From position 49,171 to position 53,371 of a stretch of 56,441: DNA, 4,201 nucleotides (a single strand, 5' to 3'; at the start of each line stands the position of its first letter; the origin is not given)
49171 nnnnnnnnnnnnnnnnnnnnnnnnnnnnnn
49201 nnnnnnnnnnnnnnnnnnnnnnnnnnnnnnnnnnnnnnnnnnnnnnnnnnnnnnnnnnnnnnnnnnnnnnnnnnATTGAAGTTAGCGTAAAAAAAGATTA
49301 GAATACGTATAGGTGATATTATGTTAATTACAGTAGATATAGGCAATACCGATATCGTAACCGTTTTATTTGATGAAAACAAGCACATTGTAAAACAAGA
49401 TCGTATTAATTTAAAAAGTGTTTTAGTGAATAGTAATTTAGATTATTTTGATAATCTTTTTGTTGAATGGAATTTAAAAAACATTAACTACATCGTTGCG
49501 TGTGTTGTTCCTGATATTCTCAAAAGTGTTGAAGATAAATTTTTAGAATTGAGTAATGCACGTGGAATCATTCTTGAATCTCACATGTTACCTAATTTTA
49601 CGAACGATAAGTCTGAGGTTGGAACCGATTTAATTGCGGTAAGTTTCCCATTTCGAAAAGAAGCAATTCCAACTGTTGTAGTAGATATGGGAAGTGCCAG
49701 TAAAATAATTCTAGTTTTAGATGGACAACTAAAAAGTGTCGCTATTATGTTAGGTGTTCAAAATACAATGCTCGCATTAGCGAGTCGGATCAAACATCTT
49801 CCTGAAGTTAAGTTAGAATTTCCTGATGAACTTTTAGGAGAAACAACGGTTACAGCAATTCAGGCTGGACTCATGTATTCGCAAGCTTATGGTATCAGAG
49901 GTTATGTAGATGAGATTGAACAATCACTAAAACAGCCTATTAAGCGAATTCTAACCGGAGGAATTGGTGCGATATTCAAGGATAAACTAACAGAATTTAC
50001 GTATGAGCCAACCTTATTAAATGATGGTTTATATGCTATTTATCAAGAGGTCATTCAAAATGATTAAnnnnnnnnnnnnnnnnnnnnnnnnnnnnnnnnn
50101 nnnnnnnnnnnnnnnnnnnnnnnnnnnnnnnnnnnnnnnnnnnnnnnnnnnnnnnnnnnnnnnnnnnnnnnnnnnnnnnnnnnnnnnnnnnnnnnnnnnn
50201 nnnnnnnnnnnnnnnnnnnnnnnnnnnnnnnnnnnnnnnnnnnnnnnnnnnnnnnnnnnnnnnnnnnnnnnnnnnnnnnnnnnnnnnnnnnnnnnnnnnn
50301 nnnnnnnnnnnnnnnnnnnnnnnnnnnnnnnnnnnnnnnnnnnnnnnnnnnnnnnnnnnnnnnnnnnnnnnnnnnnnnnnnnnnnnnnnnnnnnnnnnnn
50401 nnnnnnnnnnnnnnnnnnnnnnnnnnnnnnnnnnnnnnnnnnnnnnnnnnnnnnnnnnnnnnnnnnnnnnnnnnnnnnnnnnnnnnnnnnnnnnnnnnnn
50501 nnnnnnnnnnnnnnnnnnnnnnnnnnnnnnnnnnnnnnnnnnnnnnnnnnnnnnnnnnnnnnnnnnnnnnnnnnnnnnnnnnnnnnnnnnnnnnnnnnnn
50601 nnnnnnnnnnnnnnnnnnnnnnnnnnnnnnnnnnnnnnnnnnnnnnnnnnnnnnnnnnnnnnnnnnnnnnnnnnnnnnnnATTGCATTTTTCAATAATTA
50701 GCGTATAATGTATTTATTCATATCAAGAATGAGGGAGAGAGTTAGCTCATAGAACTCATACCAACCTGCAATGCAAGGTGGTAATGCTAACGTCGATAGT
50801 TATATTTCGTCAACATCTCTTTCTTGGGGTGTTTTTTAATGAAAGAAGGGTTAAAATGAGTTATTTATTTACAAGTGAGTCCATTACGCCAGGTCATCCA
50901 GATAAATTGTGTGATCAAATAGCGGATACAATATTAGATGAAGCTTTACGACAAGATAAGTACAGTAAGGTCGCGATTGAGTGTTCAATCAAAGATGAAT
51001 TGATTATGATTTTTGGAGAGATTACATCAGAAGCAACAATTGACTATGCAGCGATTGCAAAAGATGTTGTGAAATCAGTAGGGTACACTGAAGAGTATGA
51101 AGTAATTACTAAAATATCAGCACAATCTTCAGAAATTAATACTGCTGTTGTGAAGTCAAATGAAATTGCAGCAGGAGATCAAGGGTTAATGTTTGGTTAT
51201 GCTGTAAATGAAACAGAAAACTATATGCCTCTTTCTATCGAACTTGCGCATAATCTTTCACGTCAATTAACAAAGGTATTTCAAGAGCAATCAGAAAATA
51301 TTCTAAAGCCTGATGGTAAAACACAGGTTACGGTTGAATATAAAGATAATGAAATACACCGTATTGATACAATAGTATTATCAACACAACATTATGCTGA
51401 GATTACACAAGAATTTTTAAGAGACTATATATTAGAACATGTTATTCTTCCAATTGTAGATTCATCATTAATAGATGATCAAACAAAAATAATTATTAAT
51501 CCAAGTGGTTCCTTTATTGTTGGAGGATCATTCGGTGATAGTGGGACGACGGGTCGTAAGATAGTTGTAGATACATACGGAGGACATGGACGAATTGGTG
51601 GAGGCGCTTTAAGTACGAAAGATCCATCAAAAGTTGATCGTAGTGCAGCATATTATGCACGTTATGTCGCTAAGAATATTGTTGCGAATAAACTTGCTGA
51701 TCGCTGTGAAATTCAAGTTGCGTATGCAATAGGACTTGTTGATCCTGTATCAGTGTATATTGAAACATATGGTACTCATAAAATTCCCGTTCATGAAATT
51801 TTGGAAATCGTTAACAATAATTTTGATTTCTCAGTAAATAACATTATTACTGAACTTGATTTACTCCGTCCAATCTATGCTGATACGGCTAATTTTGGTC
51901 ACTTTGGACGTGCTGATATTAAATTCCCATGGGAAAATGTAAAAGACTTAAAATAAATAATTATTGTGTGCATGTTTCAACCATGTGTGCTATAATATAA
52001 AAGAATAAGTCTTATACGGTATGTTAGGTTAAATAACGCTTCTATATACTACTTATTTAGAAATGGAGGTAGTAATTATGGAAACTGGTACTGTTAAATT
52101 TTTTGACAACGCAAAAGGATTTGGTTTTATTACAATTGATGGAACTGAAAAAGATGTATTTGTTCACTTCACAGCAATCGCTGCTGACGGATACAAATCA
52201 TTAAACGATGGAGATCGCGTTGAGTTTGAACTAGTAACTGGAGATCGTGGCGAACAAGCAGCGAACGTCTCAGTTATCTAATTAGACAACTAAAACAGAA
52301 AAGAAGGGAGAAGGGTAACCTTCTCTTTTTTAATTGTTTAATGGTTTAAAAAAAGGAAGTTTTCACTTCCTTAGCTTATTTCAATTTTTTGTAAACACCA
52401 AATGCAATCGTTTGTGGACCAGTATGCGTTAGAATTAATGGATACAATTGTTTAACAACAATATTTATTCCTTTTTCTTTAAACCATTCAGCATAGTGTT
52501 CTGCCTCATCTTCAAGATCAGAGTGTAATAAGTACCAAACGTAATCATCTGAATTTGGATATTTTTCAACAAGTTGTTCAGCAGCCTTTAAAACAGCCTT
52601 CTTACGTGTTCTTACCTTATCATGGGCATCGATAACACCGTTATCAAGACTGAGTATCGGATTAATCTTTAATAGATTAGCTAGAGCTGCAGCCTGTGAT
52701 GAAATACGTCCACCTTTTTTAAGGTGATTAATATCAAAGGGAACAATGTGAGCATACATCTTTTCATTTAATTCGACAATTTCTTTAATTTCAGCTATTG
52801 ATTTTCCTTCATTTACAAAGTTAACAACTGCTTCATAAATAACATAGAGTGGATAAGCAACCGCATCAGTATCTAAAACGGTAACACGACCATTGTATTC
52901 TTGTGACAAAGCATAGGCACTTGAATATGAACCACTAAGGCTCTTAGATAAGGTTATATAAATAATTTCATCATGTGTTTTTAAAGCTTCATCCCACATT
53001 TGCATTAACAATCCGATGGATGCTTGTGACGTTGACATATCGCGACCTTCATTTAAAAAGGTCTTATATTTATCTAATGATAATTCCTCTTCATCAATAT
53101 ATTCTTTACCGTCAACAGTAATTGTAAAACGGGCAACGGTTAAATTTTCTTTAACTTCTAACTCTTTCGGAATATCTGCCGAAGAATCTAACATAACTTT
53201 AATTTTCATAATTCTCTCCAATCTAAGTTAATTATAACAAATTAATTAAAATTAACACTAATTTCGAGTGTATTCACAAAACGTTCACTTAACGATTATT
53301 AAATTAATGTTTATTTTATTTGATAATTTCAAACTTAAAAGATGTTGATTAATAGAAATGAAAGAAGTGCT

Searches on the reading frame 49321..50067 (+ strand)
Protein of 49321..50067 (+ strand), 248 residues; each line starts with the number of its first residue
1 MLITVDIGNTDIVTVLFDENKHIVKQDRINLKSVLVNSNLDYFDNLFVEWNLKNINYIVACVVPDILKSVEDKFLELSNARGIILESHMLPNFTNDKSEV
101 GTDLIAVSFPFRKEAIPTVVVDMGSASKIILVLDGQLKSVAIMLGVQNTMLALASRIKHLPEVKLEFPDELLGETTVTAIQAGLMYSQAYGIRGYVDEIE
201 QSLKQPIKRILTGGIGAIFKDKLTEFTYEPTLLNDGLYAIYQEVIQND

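Call 37: search_protein_families(library=pfam, proteins=[window:49321-50067:+], max_evalue=0.001)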
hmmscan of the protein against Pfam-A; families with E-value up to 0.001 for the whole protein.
window:49321-50067:+ (248 aa): 1 family
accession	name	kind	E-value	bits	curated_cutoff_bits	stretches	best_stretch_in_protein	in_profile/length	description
PF03309.20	Pan_kinase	-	7.4e-26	91.7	24.7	1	3-197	2-204/205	Type III pantothenate kinase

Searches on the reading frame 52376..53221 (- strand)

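Call 37: search_protein_families(library=pfam, proteins=[window:52376-53221:-], max_evalue=0.001)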
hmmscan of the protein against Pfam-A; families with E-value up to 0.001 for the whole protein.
window:52376-53221:- (281 aa): 1 family
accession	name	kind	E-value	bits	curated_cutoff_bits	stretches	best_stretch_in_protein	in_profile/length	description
PF02645.21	DegV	-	1.2e-63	215.5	27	1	6-279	1-280/280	Uncharacterised protein, DegV family COG1307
